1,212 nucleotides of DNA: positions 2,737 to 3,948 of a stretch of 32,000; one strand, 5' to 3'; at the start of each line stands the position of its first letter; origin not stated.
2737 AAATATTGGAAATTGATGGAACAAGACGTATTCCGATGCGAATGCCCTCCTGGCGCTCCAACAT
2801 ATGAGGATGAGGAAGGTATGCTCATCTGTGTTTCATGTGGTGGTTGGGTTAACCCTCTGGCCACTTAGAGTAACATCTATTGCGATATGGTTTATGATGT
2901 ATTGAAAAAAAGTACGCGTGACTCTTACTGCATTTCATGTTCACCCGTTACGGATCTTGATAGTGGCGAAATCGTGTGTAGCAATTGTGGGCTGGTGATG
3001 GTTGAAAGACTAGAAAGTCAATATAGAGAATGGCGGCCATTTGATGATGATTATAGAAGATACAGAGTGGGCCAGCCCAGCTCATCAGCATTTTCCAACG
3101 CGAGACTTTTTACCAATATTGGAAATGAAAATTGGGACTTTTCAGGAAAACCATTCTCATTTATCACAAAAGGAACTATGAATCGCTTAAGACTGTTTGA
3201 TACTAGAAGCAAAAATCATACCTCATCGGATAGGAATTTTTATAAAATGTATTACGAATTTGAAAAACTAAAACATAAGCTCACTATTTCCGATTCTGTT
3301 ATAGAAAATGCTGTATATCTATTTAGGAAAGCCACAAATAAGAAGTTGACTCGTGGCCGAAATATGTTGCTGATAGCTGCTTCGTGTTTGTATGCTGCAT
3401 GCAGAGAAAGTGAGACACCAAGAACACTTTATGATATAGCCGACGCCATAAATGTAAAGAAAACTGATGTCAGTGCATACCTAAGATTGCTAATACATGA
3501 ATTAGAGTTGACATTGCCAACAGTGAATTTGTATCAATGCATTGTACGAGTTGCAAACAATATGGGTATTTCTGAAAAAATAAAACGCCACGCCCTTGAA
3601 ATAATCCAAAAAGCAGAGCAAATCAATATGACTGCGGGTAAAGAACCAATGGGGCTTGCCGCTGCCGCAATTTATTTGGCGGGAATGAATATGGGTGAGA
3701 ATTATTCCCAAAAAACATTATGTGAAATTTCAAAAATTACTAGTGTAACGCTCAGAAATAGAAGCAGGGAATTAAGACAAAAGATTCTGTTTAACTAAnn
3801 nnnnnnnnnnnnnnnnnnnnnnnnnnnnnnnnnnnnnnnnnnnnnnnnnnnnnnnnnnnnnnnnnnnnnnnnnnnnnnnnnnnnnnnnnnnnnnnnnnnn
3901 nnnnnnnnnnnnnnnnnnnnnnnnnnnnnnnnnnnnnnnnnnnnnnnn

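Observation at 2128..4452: Accessory TFB paralog bracketed by two paralogous Roadblock-like genes and zinc-ribbon micro-ORFs: a possible transcription-regulatory cassette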

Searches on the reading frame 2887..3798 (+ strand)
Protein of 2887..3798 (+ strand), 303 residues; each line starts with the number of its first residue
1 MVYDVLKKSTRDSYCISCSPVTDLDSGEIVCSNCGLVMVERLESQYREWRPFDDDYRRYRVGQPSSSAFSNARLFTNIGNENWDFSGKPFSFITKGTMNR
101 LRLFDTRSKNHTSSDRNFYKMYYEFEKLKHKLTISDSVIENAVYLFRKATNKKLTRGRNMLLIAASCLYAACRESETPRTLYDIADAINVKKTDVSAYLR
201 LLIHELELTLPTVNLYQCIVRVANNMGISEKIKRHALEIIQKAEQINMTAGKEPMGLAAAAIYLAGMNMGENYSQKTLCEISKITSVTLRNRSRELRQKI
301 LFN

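Call 3: search_protein_families(library=pfam, proteins=[window:2887-3798:+], max_evalue=1)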
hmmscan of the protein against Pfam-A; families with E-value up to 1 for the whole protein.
window:2887-3798:+ (303 aa): 9 families
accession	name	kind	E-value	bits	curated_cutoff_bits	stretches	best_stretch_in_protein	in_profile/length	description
PF00382.24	TFIIB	-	5e-35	119.8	23.6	2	125-202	12-89/92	Transcription factor TFIIB repeat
PF08271.17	Zn_Ribbon_TF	-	4.9e-05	23.2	29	1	21-50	12-41/43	TFIIB zinc-binding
PF00134.28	Cyclin_N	-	0.001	19.2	23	1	126-198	39-114/127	Cyclin, N-terminal domain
PF21886.1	BRF2-like_C_cyclin_rpt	-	0.019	15.5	27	1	229-293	30-99/138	BRF2-like, C-terminal cyclin repeat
PF02984.24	Cyclin_C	-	0.023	15.2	22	1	256-296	46-86/119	Cyclin, C-terminal domain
PF01022.26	HTH_5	-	0.062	13.6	22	0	176-202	13-39/47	Bacterial regulatory protein, arsR family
PF07196.18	Flagellin_IN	-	0.095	13.3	22.7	1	180-199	22-43/55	Flagellin hook IN motif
PF04967.18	HTH_10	-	0.15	12.3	23.1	0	180-200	25-45/53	HTH DNA binding domain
PF13248.11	Zn_ribbon_3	-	0.26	11.3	27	1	24-38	12-26/26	zinc-ribbon domain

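Call 32: find_related_loci(query=A2, collection=metagenome_contigs, flank=6000)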
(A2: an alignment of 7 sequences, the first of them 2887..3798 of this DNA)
Query A2 (303 aa) in metagenome_contigs; peptide patterns used: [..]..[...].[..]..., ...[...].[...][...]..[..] (x = any residue, [..] = any of these).
600 stretches matched a pattern (row limit reached: there are more); 543 encode a relative of the query (tblastn E <= 1e-3); the best 80 are kept; 80 distinct loci.
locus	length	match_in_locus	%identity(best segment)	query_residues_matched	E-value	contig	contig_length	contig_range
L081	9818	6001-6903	46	10-300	1e-86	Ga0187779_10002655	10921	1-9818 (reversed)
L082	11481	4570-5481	45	8-300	9e-86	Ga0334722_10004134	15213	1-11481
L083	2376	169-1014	46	21-300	1e-88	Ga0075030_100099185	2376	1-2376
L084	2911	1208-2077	45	15-302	4e-87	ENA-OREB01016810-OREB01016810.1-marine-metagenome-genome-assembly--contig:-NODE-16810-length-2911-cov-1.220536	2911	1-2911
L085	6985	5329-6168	47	21-298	2e-85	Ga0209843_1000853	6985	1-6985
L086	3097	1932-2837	44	1-300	6e-87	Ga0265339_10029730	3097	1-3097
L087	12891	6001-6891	45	9-300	3e-85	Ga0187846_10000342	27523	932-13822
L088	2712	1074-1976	45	10-300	3e-87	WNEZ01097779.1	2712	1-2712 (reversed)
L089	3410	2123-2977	46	15-297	1e-85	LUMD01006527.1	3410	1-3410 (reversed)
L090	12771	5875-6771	48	1-297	1e-84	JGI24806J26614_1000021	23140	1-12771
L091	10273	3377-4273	48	1-297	4e-84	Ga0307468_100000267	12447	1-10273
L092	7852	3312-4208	49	1-297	3e-84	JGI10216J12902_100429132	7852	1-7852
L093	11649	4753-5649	48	1-297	4e-84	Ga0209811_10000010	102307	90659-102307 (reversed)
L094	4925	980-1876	48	1-297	3e-84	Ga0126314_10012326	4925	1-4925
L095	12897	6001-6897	48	1-297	4e-84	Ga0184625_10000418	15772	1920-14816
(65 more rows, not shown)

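Call 44: find_homologous_proteins(query=window:2887-3798:+, max_evalue=1e-30)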
Query window:2887-3798:+ (303 aa): 511 proteins with E <= 1e-30 among 2160 candidates; the best 120 are listed.
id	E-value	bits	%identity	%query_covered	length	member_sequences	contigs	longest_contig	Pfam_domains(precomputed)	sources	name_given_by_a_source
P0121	3.8e-199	678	100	100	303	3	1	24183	PF00382.25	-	-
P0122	3.8e-137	475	72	95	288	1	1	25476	PF00382.25,PF08271.18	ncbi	ncbi:MAG: transcription initiation factor IIB [Candidatus Nitrosotenuis sp.]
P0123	5.8e-137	474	66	99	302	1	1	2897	PF00382.25,PF08271.18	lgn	-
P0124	3.0e-133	462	68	99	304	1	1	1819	PF00382.25,PF08271.18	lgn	-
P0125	7.8e-132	457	68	100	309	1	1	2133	PF00382.25,PF08271.18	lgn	-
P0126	7.4e-127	441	64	100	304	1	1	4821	PF00382.25,PF08271.18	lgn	-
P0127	3.6e-125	435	64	100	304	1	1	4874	PF00382.25,PF08271.18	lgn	-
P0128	7.1e-123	428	63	100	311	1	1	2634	PF00382.25,PF08271.18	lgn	-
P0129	1.1e-106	375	58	100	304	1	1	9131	PF00382.25,PF08271.18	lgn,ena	-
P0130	4.2e-101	356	72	72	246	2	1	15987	PF00382.25,PF08271.18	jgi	-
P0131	1.4e-78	282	47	98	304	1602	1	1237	PF00382.25,PF08271.18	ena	-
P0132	4.5e-78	281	48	95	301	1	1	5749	PF00382.25,PF08271.18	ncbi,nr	ncbi:MAG: transcription initiation factor IIB [Thaumarchaeota archaeon]|nr:transcription initiation 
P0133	5.7e-77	277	49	94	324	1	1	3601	PF00382.25,PF08271.18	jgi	jgi:transcription initiation factor TFIIB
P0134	3.7e-76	275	46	95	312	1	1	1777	PF00382.25,PF08271.18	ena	-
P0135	3.9e-76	274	49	94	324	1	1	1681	PF00382.25,PF08271.18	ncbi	-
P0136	6.4e-76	274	46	93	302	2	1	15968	PF00382.25,PF08271.18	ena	-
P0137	6.5e-76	274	46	93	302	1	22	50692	PF00382.25,PF08271.18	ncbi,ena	ncbi:MAG: TFIIB-type zinc ribbon-containing protein [Nitrosopumilus sp.]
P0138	6.5e-76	274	46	93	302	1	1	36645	PF00382.25,PF08271.18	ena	-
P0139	1.5e-75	272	46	99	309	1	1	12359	PF00382.25,PF08271.18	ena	-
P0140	3.7e-75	271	46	91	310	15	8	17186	PF00382.25,PF08271.18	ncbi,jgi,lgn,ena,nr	ncbi:MAG: TFIIB-type zinc ribbon-containing protein [Nitrosopumilus sp.]|nr:transcription initiation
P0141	3.7e-75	271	45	97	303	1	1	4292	PF00382.25,PF08271.18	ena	-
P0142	3.9e-75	271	47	95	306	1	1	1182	PF00382.25,PF08271.18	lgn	-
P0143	4.8e-75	271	44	97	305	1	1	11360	PF00382.25,PF08271.18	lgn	-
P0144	5.2e-75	271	46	97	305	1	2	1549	PF00382.25,PF08271.18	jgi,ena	-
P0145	5.4e-75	271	47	95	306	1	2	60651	PF00382.25,PF08271.18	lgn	-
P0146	9.2e-75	270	46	93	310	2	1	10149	PF00382.25,PF08271.18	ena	-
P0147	1.0e-74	270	48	94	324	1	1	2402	PF00382.25,PF08271.18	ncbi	-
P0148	1.0e-74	270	46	93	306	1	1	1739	PF00382.25,PF08271.18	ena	-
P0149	1.0e-74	270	44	98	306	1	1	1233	PF00382.25,PF08271.18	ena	-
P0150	1.1e-74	270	45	97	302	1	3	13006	PF00382.25,PF08271.18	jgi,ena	-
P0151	1.1e-74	270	47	95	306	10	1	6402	PF00382.25,PF08271.18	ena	-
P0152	1.2e-74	270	47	96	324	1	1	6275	PF00382.25,PF08271.18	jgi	-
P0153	1.3e-74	269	46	93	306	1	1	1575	PF00382.25,PF08271.18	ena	-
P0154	1.3e-74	269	47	96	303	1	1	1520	PF00382.25,PF08271.18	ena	-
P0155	1.5e-74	269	45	97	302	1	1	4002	PF00382.25,PF08271.18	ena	-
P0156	1.5e-74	269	45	96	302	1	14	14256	PF00382.25,PF08271.18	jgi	-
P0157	1.9e-74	269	46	99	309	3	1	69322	PF00382.25,PF08271.18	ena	-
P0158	2.5e-74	269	45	99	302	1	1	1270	PF00382.25,PF08271.18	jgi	-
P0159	2.8e-74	268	48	95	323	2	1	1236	PF00134.29,PF00382.25,PF08271.18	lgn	-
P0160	5.1e-74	267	44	97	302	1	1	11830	PF00382.25,PF08271.18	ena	-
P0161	5.2e-74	267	48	95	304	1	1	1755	PF00382.25,PF08271.18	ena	-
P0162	6.0e-74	267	47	94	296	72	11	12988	PF00382.25,PF08271.18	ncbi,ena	-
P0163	1.0e-73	267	46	98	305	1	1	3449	PF00382.25,PF13545.13,PF08271.18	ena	-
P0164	1.1e-73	266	44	98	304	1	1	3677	PF00382.25,PF08271.18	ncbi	-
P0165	1.1e-73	266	48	91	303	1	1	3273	PF00382.25,PF08271.18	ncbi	ncbi:MAG: transcription initiation factor IIB [Nitrososphaerota archaeon]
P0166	1.1e-73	266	45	98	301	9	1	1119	PF00382.25,PF08271.18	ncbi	-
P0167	1.2e-73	266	46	95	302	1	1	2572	PF00382.25,PF08271.18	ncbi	-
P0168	1.2e-73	266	46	96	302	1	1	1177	PF00382.25,PF08271.18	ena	-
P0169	1.2e-73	266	47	94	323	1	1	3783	PF00382.25,PF08271.18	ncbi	-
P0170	1.3e-73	266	45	94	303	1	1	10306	PF00382.25,PF08271.18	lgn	-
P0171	1.4e-73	266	46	92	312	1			PF00382.25,PF08271.18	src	-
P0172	1.5e-73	266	46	93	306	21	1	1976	PF00382.25,PF08271.18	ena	-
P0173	1.5e-73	266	47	91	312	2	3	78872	PF00382.25,PF08271.18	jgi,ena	jgi:transcription initiation factor TFIIB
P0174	1.6e-73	266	46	96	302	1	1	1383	PF00382.25,PF08271.18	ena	-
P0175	1.8e-73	266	44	98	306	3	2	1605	PF00382.25,PF08271.18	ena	-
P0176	2.1e-73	265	43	97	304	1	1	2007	PF00382.25,PF08271.18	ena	-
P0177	2.7e-73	265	47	91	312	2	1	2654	PF00382.25,PF08271.18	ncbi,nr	ncbi:MAG: transcription initiation factor IIB [Nitrososphaerales archaeon]|nr:transcription initiati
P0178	2.7e-73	265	47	94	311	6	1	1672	PF00134.29,PF00382.25,PF08271.18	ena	-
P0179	3.0e-73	265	45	98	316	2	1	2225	PF00382.25,PF08271.18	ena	-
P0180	3.0e-73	265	45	94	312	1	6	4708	PF00382.25,PF08271.18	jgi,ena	jgi:transcription initiation factor TFIIB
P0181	3.0e-73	265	45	98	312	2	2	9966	PF00382.25,PF08271.18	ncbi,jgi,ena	-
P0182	3.1e-73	265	45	96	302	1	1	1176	PF00382.25,PF08271.18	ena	-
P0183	3.1e-73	265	46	96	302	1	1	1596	PF00382.25,PF08271.18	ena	-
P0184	3.2e-73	265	45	98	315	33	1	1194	PF00382.25,PF08271.18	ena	-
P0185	4.2e-73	264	46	96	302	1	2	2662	PF00382.25,PF08271.18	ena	-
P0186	4.3e-73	264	46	96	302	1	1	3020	PF00382.25,PF08271.18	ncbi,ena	-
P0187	4.6e-73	264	47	96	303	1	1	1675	PF00382.25,PF08271.18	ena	-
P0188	4.7e-73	264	46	96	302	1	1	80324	PF00382.25,PF08271.18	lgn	-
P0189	5.4e-73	264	48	94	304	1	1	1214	PF00382.25,PF08271.18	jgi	-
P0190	6.0e-73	264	46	96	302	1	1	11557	PF00382.25,PF08271.18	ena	-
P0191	6.7e-73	264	46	96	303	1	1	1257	PF00382.25,PF08271.18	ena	-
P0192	6.9e-73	264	45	95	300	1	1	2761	PF00382.25,PF08271.18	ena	-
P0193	8.1e-73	264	45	96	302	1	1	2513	PF00382.25,PF08271.18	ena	-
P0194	1.0e-72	263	46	93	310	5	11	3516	PF00134.29,PF00382.25,PF08271.18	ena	-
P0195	1.1e-72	263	46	96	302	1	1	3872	PF00382.25,PF08271.18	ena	-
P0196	1.1e-72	263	44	98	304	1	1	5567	PF00382.25,PF08271.18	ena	-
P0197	1.1e-72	263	45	94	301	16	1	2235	PF00382.25,PF08271.18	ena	-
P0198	1.1e-72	263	46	96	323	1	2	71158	PF00134.29,PF00382.25,PF08271.18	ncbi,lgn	-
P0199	1.2e-72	263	46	98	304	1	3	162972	PF00382.25,PF08271.18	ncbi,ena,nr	ncbi:MAG TPA: transcription initiation factor IIB [Nitrosopumilus sp.]|nr:transcription initiation f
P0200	1.2e-72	263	45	96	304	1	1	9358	PF00382.25,PF08271.18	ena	-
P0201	1.3e-72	263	44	99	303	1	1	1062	PF00382.25,PF08271.18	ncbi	-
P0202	1.5e-72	263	44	93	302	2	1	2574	PF00382.25,PF08271.18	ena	-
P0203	2.0e-72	262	45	92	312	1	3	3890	PF00382.25,PF08271.18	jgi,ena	jgi:transcription initiation factor TFIIB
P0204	2.1e-72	262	45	96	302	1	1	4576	PF00382.25,PF08271.18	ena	-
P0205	2.1e-72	262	45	96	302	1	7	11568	PF00382.25,PF08271.18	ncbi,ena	-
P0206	2.3e-72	262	45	96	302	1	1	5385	PF00382.25,PF08271.18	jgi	-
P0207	2.3e-72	262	45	96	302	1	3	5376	PF00382.25,PF08271.18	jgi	-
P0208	3.3e-72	262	43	98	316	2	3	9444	PF00382.25,PF08271.18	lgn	-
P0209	3.6e-72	261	47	91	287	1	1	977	PF00382.25,PF08271.18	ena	-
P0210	3.7e-72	261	43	100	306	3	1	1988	PF00382.25,PF08271.18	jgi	-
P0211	3.9e-72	261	45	96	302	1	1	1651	PF00382.25,PF08271.18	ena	-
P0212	4.6e-72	261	45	94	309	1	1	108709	PF00382.25,PF08271.18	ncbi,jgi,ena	-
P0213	5.2e-72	261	46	93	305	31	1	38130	PF00382.25,PF08271.18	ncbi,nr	ncbi:MAG: transcription initiation factor IIB [Thaumarchaeota archaeon]|nr:transcription initiation 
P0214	7.1e-72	260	46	95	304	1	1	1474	PF00382.25,PF08271.18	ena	-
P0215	7.4e-72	260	45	92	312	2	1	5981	PF00382.25,PF08271.18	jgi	jgi:transcription initiation factor TFIIB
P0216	7.6e-72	260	46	94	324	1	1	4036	PF00382.25,PF08271.18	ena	-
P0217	7.6e-72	260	46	92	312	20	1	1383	PF00382.25,PF08271.18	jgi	jgi:transcription initiation factor TFIIB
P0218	7.7e-72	260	47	94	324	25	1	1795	PF00382.25,PF08271.18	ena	-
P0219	7.9e-72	260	45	96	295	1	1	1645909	PF00382.25,PF08271.18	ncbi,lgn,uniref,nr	ncbi:transcription initiation factor IIB [Nitrosopumilus sp. K4]|uniref:transcription initiation fac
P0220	8.0e-72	260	46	94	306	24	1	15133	PF00382.25,PF08271.18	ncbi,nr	ncbi:MAG: transcription initiation factor IIB [Thaumarchaeota archaeon]|nr:transcription initiation 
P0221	8.6e-72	260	44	93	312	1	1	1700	PF00382.25,PF08271.18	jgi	-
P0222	9.2e-72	260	47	94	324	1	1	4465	PF00382.25,PF08271.18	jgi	jgi:transcription initiation factor TFIIB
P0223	1.4e-71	260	47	91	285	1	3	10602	PF00382.25,PF08271.18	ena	-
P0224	1.5e-71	259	45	98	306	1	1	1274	PF00382.25,PF08271.18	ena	-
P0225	1.5e-71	259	44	97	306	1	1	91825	PF00382.25,PF08271.18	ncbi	ncbi:MAG: transcription initiation factor IIB family protein [Nitrosopumilaceae archaeon]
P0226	1.6e-71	259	46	97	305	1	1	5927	PF00382.25,PF08271.18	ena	-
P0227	1.7e-71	259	45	96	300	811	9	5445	PF00382.25,PF08271.18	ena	-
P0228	1.7e-71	259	47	91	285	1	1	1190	PF00382.25,PF08271.18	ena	-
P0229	1.7e-71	259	45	96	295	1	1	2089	PF00382.25,PF08271.18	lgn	-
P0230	1.9e-71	259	45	91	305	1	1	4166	PF00382.25,PF08271.18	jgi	jgi:transcription initiation factor TFIIB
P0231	1.9e-71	259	44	93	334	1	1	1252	PF00382.25,PF08271.18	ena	-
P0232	2.5e-71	259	43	93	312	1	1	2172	PF00382.25,PF08271.18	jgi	jgi:transcription initiation factor TFIIB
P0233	2.5e-71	259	44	96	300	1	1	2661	PF00382.25,PF08271.18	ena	-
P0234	2.5e-71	259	45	97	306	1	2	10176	PF00382.25,PF08271.18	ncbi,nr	ncbi:MAG: transcription initiation factor IIB [Nitrosopumilus sp.]|nr:transcription initiation facto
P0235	2.8e-71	259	43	100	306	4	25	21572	PF00382.25,PF08271.18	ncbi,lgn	-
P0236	2.8e-71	258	45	91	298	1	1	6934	PF00134.29,PF00382.25,PF04545.23,PF08271.18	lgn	-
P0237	2.8e-71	258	44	93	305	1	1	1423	PF00382.25,PF08271.18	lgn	-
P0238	3.4e-71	258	46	95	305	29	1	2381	PF00382.25,PF08271.18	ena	-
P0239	3.4e-71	258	44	94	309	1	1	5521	PF00382.25,PF08271.18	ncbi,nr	ncbi:MAG: transcription initiation factor IIB [Thaumarchaeota archaeon]|nr:transcription initiation 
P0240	3.4e-71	258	44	93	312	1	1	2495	PF00382.25,PF08271.18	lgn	-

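Call 45: find_encoding_contigs(protein=P0129, flank=6000, max_places=2)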
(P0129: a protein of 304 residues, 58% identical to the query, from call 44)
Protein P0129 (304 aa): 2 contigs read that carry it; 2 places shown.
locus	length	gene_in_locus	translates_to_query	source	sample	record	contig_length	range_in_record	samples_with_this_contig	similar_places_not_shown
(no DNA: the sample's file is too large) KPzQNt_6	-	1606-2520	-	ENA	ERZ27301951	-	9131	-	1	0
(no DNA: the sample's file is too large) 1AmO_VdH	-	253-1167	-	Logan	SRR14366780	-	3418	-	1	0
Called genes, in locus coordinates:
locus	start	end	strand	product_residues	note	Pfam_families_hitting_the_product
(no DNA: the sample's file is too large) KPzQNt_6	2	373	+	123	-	?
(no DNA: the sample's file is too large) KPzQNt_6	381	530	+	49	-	-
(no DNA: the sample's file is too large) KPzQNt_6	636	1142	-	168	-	PF01037:AsnC_trans_reg (weak), PF22482:AsnC_trans_reg_3 (faint), PF01037:AsnC_trans_reg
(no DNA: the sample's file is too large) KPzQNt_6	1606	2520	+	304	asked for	PF08271:Zn_Ribbon_TF, PF00382:TFIIB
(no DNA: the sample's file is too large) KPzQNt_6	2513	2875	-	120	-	PF20364:DUF6659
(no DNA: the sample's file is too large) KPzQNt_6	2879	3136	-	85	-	-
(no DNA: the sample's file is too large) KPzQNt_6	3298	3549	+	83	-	-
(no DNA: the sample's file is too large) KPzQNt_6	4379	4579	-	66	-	-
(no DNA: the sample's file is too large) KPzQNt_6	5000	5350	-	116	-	-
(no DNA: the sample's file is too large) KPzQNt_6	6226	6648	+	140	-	-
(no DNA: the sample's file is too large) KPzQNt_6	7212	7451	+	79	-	-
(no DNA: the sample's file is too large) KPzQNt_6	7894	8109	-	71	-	PF13619:KTSC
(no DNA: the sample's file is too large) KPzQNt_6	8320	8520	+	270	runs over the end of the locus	?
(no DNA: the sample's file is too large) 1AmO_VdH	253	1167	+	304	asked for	PF08271:Zn_Ribbon_TF, PF00382:TFIIB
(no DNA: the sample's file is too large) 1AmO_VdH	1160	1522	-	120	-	PF20364:DUF6659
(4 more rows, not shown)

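Call 46: find_encoding_contigs(protein=P0130, flank=6000, max_places=2)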
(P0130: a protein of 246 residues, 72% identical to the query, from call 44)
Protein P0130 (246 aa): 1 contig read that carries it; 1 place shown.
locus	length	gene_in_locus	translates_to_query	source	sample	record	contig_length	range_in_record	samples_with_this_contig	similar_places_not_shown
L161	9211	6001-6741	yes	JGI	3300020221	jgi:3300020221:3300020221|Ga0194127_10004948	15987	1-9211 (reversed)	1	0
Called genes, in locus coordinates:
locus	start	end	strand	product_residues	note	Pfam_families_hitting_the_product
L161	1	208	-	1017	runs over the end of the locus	PF25596:CPSase_L_D1, PF02786:CPSase_L_D2, PF02787:CPSase_L_D3, PF25596:CPSase_L_D1, PF02222:ATP-grasp, PF02786:CPSase_L_D2, PF07478:Dala_Dala_lig_C, PF02142:MGS, +4 more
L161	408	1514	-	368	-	PF00988:CPSase_sm_chain, PF00117:GATase, PF07722:Peptidase_C26 (faint)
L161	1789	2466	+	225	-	PF01209:Ubie_methyltran, PF13489:Methyltransf_23, PF05175:MTS, PF06325:PrmA, PF13847:Methyltransf_31, PF08241:Methyltransf_11, PF08242:Methyltransf_12, PF13649:Methyltransf_25, +2 more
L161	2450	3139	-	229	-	-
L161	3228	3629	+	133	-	-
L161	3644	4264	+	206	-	PF01596:Methyltransf_3, PF01135:PCMT (weak), PF09445:Methyltransf_15 (weak), PF13847:Methyltransf_31, PF13578:Methyltransf_24, PF13649:Methyltransf_25 (weak)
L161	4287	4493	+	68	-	-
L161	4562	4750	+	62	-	-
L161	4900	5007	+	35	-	-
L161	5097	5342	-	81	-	PF01037:AsnC_trans_reg, PF22482:AsnC_trans_reg_3 (weak)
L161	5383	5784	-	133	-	PF20364:DUF6659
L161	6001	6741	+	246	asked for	PF08271:Zn_Ribbon_TF (weak), PF00382:TFIIB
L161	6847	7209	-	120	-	PF20364:DUF6659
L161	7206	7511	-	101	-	-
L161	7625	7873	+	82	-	-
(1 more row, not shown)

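Call 47: find_encoding_contigs(protein=P0126, flank=5000, max_places=2)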
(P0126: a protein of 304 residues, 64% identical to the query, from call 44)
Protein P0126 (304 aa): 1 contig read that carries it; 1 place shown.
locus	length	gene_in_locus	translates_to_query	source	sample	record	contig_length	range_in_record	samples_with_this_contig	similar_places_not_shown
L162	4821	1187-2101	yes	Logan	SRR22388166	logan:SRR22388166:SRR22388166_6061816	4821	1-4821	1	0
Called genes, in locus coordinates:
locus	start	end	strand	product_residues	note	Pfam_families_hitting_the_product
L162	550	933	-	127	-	PF20364:DUF6659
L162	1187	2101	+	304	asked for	PF08271:Zn_Ribbon_TF, PF00382:TFIIB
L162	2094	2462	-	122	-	PF20364:DUF6659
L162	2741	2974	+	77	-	-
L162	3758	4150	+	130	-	-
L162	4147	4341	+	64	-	-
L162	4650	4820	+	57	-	?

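Call 62: find_encoding_contigs(protein=P0128, flank=5000, max_places=2)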
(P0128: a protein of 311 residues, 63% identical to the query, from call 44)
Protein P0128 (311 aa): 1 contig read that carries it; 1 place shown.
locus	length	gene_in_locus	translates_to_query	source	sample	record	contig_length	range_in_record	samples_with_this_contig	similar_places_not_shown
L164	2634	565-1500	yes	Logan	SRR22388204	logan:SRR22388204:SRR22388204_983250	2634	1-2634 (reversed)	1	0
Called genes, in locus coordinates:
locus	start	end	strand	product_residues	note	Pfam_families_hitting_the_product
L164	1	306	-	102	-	?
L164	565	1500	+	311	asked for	PF08271:Zn_Ribbon_TF, PF00382:TFIIB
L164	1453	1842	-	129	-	PF20364:DUF6659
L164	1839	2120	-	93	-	-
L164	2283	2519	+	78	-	-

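Call 63: find_encoding_contigs(protein=P0127, flank=5000, max_places=2)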
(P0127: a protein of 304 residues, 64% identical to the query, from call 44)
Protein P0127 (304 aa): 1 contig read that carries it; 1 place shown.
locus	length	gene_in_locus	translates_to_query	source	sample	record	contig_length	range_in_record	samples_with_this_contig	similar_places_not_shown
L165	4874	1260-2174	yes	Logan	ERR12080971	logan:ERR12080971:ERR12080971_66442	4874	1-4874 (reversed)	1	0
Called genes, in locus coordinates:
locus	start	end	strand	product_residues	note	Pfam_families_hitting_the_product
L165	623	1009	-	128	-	PF20364:DUF6659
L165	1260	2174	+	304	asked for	PF08271:Zn_Ribbon_TF, PF00382:TFIIB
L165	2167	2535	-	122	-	PF20364:DUF6659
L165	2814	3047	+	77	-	-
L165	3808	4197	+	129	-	-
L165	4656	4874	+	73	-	?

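Call 88: search_protein_families(library=phrogs, proteins=[window:2887-3798:+], max_evalue=0.01)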
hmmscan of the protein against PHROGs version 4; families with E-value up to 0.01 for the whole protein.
window:2887-3798:+ (303 aa): 1 family
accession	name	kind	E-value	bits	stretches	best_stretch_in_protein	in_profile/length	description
phrog_20431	-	unknown function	1.4e-46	160.3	1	15-299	3-284/293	-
